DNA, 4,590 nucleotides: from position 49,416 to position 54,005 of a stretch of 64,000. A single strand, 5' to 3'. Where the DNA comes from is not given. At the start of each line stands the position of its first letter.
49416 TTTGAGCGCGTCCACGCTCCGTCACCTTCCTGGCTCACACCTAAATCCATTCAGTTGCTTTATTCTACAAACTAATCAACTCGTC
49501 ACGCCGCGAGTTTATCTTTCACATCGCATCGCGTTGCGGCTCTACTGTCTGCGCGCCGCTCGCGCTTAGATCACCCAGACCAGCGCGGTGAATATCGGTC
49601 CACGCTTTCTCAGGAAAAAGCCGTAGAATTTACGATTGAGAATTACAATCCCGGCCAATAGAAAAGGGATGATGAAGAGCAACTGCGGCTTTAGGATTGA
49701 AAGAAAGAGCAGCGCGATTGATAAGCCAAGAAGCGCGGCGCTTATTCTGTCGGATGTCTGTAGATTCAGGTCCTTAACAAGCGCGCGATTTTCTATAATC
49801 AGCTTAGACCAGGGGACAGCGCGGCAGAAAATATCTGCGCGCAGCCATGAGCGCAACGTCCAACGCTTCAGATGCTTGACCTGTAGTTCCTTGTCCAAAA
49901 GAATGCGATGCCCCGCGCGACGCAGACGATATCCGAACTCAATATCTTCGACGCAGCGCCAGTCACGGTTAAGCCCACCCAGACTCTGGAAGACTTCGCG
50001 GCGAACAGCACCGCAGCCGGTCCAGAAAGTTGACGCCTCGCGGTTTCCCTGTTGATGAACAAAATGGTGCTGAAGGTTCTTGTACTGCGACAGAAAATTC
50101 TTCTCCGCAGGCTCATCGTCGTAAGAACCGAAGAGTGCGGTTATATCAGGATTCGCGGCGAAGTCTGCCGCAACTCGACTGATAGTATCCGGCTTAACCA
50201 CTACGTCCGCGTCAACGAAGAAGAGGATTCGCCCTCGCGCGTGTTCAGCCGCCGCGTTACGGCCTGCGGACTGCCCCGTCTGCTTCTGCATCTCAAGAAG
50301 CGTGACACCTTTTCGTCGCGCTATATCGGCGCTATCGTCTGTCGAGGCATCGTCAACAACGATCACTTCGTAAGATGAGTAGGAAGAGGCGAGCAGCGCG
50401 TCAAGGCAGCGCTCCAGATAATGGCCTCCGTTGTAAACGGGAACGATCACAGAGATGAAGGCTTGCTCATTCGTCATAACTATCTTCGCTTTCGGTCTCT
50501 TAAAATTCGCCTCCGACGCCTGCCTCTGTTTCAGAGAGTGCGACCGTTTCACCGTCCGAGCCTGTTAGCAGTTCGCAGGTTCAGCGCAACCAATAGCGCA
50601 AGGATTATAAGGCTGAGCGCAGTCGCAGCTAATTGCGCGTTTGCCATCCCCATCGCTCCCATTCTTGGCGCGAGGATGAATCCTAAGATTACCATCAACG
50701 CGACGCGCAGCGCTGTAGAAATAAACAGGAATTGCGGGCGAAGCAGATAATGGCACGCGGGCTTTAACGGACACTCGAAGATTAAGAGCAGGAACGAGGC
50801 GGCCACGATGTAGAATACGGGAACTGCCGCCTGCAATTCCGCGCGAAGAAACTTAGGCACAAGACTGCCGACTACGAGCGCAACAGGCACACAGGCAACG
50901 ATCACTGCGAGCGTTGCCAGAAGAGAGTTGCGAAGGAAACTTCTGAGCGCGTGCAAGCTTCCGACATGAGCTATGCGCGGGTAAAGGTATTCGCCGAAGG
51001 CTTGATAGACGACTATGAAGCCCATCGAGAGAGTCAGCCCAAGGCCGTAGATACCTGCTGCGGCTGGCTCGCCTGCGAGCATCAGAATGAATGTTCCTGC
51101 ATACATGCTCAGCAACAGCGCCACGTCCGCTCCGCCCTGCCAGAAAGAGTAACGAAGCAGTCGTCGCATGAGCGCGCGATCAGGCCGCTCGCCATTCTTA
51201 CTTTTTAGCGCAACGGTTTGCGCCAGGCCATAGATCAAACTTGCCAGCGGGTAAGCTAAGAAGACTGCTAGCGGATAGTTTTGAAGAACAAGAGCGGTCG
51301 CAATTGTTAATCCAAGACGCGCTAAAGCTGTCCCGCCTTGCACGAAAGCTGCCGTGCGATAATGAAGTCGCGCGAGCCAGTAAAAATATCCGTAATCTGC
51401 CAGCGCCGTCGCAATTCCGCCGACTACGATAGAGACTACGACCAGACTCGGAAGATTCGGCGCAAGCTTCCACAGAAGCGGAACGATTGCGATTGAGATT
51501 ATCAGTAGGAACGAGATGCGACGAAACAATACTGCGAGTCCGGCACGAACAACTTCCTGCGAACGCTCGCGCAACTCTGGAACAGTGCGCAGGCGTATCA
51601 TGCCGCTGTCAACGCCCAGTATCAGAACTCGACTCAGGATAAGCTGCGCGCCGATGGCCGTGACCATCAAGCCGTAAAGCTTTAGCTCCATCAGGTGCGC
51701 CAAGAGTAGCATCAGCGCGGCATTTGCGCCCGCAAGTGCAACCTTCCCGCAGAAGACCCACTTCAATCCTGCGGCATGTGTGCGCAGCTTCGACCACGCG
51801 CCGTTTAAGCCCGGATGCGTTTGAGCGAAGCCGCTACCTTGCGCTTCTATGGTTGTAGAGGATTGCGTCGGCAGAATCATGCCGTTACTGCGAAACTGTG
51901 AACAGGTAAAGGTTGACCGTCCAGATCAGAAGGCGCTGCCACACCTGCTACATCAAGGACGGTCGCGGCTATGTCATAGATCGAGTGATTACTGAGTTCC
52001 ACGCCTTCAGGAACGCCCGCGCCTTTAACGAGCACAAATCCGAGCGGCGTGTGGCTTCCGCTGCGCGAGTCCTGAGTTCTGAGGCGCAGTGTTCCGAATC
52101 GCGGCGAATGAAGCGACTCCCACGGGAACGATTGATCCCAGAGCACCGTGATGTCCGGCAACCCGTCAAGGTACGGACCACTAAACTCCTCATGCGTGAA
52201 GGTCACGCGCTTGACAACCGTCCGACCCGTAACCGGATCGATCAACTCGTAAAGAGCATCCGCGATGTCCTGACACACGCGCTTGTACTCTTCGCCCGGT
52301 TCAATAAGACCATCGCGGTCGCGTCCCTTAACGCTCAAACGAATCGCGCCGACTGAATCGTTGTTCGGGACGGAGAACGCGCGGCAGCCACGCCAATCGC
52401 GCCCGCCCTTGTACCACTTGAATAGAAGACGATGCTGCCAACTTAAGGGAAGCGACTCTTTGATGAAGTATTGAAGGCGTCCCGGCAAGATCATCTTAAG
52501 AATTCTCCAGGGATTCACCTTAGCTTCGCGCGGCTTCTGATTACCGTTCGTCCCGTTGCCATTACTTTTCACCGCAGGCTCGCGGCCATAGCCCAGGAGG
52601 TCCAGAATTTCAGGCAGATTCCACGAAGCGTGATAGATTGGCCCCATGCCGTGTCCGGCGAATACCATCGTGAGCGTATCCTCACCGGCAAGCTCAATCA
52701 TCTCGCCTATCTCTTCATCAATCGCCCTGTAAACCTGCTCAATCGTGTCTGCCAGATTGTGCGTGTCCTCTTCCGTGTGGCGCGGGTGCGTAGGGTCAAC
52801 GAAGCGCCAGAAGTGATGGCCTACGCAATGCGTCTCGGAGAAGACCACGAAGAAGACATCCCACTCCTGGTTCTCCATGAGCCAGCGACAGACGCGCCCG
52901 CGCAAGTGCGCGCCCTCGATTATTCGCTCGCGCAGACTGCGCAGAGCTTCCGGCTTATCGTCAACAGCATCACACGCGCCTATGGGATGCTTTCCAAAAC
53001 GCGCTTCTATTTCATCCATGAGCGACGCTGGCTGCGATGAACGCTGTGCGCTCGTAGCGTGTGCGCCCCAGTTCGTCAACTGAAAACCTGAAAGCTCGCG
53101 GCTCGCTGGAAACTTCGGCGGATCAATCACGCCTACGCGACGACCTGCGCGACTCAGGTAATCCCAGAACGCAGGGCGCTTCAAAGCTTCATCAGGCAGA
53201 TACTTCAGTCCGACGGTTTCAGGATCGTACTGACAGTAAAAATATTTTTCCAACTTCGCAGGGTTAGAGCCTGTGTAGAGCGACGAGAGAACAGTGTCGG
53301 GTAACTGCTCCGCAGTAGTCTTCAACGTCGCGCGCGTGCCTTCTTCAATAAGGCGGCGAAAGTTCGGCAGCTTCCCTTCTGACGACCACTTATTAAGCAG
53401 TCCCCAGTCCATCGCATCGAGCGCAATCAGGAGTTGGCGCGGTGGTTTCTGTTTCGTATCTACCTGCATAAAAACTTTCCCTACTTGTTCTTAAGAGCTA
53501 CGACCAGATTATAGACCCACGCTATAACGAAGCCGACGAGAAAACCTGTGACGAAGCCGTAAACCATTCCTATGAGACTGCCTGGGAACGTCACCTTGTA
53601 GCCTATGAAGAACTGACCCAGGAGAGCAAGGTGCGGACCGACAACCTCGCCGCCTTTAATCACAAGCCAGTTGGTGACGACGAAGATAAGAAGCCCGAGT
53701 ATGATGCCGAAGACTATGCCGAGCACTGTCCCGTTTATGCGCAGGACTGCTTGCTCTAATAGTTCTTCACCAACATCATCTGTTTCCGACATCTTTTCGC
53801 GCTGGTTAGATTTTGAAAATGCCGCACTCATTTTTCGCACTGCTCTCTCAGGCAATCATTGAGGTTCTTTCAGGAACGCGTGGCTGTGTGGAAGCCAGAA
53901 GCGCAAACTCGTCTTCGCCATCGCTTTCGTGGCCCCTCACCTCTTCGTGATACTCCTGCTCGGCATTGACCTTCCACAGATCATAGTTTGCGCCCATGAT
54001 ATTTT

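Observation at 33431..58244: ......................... family: a 105-140-nt palindromic element with at least five copies at gene boundaries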

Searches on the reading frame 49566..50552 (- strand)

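Call 69: search_protein_families(library=pfam, proteins=[window:49566-50552:-])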
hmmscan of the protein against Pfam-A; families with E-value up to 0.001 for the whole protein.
window:49566-50552:- (328 aa): 6 families
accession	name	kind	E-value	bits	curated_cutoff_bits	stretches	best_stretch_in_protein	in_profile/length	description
PF00535.33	Glycos_transf_2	-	1.6e-33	116.4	23.3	1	34-191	1-167/168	Glycosyl transferase family 2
PF13641.12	Glyco_tranf_2_3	-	7.4e-21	75.6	27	1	33-232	3-216/230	Glycosyltransferase like family 2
PF10111.15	Glyco_tranf_2_2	-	2.7e-12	47.2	27.3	1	34-217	1-206/276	Glycosyltransferase like family 2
PF13632.12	Glyco_trans_2_3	-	4.3e-11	43.4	27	1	111-302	3-195/198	Glycosyl transferase family group 2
PF13506.12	Glyco_transf_21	-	2.5e-07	30.8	21.7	1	101-230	25-158/174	Glycosyl transferase family 21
PF13704.12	Glyco_tranf_2_4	-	4.6e-05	24.3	27.5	1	41-116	2-81/98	Glycosyl transferase family 2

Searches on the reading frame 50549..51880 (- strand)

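Call 69: search_protein_families(library=pfam, proteins=[window:50549-51880:-])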
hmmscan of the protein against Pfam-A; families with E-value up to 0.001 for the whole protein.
window:50549-51880:- (443 aa): 1 family
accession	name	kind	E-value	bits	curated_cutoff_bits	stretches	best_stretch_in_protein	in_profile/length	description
PF01943.22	Polysacc_synt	-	0.00052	20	28.2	1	41-304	7-271/274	Polysaccharide biosynthesis protein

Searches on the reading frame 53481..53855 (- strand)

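Call 44: search_protein_families(library=pfam, proteins=[window:53481-53855:-], max_evalue=0.01)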
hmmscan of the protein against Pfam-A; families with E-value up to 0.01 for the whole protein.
window:53481-53855:- (124 aa): 2 families
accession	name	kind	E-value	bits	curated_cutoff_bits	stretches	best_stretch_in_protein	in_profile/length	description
PF04210.18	MtrG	-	0.00064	20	27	0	42-62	42-62/64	Tetrahydromethanopterin S-methyltransferase, subunit G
PF18926.5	DUF5676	-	0.0017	19.6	27.6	1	87-117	51-81/82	2TM family of unknown function (DUF5676)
